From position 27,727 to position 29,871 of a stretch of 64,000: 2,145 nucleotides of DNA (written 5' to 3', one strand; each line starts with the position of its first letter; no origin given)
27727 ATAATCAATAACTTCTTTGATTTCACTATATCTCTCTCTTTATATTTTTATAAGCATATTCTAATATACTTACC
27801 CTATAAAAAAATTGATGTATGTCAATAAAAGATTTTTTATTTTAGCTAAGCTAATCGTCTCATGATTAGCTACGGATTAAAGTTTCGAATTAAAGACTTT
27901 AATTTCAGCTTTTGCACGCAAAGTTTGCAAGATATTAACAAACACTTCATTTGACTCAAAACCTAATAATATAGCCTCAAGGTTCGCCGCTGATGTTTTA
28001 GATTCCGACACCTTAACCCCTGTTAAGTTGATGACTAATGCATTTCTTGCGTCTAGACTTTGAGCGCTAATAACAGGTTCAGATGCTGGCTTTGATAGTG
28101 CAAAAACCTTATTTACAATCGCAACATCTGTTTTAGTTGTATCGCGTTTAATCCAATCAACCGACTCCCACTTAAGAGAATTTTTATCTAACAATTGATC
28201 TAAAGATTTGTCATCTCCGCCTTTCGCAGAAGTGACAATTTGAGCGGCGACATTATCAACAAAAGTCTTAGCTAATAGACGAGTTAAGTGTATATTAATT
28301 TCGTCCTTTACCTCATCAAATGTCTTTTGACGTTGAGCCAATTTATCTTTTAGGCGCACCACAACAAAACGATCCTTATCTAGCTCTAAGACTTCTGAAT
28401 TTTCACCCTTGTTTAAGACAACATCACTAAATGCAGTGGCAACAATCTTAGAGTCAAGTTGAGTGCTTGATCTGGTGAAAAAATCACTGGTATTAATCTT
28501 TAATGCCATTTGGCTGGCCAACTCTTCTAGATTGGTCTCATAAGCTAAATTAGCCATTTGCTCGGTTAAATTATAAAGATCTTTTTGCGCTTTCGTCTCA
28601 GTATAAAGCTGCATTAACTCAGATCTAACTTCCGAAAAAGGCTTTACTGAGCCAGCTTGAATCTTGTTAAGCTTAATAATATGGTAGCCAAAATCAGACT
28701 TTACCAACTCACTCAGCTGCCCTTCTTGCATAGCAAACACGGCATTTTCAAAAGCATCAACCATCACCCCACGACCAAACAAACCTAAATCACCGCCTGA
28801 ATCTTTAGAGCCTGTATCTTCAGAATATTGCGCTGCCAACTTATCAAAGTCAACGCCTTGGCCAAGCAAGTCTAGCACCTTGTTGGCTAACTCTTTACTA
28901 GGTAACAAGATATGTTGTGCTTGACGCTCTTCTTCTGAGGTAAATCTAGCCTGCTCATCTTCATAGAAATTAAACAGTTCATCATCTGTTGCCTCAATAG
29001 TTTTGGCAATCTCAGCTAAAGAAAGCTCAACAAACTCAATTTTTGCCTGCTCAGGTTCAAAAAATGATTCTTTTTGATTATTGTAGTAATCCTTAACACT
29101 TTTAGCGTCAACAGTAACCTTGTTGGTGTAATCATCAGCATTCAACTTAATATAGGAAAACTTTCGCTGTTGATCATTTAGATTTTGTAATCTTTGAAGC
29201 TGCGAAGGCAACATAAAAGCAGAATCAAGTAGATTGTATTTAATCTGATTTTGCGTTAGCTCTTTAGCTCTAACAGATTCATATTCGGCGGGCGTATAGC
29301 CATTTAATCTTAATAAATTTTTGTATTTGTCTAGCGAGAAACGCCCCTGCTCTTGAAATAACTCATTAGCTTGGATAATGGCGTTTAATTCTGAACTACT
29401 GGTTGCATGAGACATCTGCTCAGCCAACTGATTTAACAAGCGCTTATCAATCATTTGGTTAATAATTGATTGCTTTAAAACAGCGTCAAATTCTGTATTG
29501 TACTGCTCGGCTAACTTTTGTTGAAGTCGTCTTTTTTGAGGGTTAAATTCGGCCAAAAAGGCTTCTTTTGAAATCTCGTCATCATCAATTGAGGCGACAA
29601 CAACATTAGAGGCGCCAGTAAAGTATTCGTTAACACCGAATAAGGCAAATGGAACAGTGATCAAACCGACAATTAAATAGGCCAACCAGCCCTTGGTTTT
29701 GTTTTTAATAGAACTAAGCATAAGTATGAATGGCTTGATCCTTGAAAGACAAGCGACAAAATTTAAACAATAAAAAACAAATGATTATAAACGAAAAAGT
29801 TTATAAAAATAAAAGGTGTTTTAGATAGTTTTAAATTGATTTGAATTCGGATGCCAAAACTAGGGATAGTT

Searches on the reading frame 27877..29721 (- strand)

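Call 75: search_protein_families(library=ncbifam, proteins=[window:27877-29721:-], max_evalue=1e-30)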
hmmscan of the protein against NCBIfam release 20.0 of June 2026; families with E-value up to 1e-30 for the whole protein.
window:27877-29721:- (614 aa): 2 families
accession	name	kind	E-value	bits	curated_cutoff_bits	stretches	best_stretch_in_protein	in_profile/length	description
NF008054.0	PRK10788.1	equivalog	1.4e-89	301.5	493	1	1-611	1-621/626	peptidylprolyl isomerase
NF000809.0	PRK00059.1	equivalog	1.7e-38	132.9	303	1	236-385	166-318/336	peptidylprolyl isomerase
